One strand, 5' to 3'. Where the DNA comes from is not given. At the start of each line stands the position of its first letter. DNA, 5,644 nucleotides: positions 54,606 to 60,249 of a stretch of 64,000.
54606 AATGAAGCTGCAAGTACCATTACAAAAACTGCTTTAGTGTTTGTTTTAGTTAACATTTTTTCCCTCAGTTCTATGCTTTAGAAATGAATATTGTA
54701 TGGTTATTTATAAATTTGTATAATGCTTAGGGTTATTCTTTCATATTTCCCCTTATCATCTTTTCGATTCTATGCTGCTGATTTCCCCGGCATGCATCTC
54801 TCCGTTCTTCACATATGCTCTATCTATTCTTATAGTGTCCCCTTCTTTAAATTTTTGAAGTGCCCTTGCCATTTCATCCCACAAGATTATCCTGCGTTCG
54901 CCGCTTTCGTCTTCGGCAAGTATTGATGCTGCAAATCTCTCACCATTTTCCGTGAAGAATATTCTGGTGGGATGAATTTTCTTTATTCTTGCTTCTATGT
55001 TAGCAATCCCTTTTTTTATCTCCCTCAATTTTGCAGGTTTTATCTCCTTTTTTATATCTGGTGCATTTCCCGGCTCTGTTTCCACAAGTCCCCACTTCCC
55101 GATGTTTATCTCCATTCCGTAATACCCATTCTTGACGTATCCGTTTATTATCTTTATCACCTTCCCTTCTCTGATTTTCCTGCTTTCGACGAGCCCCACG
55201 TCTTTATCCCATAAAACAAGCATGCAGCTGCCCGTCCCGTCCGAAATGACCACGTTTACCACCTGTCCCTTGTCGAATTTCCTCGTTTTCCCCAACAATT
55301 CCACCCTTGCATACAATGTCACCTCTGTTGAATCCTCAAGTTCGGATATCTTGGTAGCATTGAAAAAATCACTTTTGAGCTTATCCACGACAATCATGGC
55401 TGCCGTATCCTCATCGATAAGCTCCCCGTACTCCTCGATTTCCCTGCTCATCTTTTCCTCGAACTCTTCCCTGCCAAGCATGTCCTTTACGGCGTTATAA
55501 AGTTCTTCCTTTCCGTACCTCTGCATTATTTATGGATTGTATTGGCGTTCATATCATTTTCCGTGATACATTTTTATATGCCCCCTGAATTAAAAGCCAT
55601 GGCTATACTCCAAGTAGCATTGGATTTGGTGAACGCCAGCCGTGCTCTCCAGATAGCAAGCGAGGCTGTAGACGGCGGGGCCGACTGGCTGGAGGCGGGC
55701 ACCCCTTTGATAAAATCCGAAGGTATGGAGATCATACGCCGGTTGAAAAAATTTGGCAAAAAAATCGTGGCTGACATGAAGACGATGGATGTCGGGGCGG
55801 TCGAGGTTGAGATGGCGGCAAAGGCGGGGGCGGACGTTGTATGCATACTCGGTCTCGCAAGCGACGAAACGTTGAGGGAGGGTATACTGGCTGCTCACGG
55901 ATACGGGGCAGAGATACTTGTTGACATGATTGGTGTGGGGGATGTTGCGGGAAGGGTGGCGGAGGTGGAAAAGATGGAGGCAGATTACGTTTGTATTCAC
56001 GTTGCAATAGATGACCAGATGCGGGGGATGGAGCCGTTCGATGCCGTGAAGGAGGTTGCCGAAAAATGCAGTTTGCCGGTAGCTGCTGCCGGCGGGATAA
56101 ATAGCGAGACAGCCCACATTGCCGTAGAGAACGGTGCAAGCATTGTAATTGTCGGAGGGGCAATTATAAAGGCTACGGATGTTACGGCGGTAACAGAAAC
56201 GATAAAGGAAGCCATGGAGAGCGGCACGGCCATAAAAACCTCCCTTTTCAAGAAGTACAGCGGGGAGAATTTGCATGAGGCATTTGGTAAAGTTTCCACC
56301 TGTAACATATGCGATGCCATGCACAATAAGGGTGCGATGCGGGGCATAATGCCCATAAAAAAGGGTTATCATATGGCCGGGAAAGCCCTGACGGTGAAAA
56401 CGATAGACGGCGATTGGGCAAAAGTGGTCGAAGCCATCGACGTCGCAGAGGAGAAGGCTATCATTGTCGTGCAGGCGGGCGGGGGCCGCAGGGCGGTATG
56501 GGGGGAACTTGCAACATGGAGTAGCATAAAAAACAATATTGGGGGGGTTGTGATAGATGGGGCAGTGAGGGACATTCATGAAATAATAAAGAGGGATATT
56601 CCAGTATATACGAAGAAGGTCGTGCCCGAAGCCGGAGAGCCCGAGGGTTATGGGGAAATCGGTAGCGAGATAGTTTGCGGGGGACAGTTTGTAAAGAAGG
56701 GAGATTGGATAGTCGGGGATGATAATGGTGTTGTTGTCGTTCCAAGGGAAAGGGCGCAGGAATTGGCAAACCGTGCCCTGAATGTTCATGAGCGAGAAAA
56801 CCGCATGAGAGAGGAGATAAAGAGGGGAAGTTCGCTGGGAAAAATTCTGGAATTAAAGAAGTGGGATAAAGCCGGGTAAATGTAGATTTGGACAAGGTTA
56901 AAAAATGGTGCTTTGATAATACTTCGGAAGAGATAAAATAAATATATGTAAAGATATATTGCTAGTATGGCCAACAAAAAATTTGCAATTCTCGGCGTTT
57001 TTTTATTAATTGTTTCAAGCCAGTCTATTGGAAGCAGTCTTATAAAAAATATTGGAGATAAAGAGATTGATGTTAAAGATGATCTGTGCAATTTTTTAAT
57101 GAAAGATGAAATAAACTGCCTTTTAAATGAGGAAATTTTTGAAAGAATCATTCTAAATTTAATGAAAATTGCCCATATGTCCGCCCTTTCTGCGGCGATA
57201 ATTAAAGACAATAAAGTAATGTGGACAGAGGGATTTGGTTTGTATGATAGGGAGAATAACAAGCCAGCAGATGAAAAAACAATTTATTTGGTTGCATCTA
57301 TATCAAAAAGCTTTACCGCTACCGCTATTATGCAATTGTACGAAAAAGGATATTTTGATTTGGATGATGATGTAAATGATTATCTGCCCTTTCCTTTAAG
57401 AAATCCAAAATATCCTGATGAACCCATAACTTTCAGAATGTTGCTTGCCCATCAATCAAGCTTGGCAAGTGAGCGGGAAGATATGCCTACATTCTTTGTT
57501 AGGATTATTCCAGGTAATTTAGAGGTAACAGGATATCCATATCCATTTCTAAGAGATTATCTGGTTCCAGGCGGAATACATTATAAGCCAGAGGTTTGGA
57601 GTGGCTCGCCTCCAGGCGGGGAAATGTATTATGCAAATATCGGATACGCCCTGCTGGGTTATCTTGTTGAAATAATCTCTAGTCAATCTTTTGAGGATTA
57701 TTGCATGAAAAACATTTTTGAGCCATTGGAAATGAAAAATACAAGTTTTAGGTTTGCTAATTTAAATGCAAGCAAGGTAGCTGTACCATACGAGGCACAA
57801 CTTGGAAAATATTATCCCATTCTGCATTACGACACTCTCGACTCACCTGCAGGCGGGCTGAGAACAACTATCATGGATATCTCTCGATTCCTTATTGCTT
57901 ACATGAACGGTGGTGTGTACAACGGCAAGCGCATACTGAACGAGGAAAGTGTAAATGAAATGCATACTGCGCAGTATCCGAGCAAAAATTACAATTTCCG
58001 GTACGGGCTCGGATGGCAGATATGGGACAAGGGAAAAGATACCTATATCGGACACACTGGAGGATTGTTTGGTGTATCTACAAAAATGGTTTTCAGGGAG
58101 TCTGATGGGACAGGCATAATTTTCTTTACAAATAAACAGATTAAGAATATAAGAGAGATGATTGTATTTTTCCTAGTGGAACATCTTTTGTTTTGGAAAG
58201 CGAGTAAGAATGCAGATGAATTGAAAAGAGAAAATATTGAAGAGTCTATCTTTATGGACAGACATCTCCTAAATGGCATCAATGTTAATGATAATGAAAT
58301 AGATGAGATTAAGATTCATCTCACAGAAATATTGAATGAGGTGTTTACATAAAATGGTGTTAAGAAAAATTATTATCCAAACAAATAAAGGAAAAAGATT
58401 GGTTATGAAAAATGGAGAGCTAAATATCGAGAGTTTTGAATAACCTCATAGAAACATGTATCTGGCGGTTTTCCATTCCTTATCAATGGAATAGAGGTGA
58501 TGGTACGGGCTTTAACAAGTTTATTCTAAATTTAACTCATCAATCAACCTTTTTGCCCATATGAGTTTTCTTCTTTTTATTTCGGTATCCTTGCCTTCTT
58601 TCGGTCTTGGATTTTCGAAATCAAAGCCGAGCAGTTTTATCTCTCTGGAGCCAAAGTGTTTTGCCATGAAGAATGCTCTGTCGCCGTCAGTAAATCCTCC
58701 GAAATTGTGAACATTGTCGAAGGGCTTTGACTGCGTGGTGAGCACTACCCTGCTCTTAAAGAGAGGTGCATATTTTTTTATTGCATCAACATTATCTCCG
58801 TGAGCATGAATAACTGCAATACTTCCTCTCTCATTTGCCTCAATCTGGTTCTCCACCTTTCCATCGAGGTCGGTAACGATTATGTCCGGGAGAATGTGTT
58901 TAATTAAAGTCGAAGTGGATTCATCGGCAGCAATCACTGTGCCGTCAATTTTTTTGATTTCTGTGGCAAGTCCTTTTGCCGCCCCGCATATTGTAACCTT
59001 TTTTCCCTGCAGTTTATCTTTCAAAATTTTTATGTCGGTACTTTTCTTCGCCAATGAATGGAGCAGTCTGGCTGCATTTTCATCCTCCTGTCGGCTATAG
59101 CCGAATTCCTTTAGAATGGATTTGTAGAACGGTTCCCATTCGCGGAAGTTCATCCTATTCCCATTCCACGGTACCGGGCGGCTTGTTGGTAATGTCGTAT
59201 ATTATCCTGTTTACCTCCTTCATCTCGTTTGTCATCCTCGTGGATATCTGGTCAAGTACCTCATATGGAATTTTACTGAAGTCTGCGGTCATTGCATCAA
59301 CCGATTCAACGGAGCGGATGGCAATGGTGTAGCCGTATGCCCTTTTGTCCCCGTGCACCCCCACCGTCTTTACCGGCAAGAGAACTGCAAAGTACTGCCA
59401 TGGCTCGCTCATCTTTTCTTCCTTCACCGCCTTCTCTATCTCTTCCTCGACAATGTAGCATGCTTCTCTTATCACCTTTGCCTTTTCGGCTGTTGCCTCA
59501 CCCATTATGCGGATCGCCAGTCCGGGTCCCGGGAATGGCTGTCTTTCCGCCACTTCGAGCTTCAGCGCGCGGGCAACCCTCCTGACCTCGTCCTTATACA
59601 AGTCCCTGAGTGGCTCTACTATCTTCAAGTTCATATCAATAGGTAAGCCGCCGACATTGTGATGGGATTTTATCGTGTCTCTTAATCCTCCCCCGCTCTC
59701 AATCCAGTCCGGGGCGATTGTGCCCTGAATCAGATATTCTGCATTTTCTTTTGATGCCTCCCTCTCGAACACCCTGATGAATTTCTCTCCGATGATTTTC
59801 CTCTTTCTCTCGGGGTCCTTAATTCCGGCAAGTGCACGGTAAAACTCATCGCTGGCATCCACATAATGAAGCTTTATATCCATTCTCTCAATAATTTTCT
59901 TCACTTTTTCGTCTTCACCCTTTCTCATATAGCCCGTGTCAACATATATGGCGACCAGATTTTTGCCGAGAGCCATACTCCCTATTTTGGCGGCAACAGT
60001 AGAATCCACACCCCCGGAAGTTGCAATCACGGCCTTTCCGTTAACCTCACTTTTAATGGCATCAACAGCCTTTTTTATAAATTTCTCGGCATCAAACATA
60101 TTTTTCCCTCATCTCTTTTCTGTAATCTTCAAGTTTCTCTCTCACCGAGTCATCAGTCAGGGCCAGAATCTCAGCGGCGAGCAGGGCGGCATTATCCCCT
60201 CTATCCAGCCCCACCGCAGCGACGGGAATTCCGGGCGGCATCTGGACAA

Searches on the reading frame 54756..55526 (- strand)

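Call 98: search_protein_families(library=pfam, proteins=[window:54756-55526:-], max_evalue=0.0001)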
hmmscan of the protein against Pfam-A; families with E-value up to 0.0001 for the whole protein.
window:54756-55526:- (256 aa): 2 families
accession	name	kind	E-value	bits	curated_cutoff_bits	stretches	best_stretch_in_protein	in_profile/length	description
PF01336.31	tRNA_anti-codon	-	9.4e-12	45.1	27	1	81-145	11-72/75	OB-fold nucleic acid binding domain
PF17244.8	CDC24_OB3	-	4.6e-06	27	25.4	0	66-123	6-67/216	Cell division control protein 24, OB domain 3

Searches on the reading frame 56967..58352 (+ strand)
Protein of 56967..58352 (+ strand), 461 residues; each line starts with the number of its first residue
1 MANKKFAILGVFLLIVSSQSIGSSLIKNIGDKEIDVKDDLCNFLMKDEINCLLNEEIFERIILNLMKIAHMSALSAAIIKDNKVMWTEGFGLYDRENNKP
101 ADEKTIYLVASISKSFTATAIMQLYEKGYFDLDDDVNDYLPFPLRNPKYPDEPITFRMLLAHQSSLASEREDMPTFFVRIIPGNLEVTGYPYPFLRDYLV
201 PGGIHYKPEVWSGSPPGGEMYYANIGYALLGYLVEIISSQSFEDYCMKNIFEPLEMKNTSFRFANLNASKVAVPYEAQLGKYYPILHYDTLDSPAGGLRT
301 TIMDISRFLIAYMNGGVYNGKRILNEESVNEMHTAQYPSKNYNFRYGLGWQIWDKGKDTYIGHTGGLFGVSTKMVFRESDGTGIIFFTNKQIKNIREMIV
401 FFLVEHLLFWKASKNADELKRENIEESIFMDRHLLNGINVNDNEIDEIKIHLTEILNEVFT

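Call 98: search_protein_families(library=pfam, proteins=[window:56967-58352:+], max_evalue=0.0001)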
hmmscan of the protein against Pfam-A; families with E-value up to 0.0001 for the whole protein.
window:56967-58352:+ (461 aa): 1 family
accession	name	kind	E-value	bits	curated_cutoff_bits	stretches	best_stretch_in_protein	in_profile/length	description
PF00144.29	Beta-lactamase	-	2.3e-59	201.6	27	1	58-392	1-312/329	Beta-lactamase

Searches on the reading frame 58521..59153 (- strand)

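Call 98: search_protein_families(library=pfam, proteins=[window:58521-59153:-], max_evalue=0.0001)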
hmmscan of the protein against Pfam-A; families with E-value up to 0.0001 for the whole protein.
window:58521-59153:- (210 aa): 1 family
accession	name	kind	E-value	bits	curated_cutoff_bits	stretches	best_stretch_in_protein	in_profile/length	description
PF01973.23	MptE-like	-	9.8e-24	84.5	34.6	1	34-180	7-167/171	6-hydroxymethylpterin diphosphokinase MptE-like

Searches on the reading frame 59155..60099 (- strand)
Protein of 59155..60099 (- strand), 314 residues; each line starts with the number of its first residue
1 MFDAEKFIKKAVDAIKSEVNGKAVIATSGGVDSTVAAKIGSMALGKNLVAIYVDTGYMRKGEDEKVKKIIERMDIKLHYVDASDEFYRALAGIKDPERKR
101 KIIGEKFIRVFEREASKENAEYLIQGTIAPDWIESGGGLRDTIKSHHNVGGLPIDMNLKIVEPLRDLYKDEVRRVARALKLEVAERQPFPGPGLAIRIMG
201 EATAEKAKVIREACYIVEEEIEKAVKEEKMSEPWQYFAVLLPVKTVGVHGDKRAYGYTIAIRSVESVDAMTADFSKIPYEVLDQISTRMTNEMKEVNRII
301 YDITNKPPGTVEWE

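Call 98: search_protein_families(library=pfam, proteins=[window:59155-60099:-], max_evalue=0.0001)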
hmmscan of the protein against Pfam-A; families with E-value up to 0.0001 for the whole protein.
window:59155-60099:- (314 aa): 7 families
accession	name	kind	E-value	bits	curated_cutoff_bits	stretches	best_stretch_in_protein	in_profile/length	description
PF00958.27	GMP_synt_C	-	1.6e-39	134.3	27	1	226-313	5-92/92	GMP synthase C terminal domain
PF02540.23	NAD_synthase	-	2.2e-09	37.2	21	1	5-86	6-85/242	NAD synthase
PF06508.19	QueC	-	6.9e-07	29.4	22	1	22-83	1-61/210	Queuosine biosynthesis protein QueC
PF03054.22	tRNA_Me_trans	-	8.9e-06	25.9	20.6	0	23-89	3-79/202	tRNA methyl transferase HUP domain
PF00764.25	Arginosuc_synth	-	2.1e-05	25.1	27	0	22-88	1-67/162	Arginosuccinate synthase N-terminal HUP domain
PF02568.20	ThiI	-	2.7e-05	24.3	20.5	0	19-179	2-159/197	Thiamine biosynthesis protein (ThiI)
PF01507.26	PAPS_reduct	-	4.4e-05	24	22.5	1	23-99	2-77/175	Phosphoadenosine phosphosulfate reductase domain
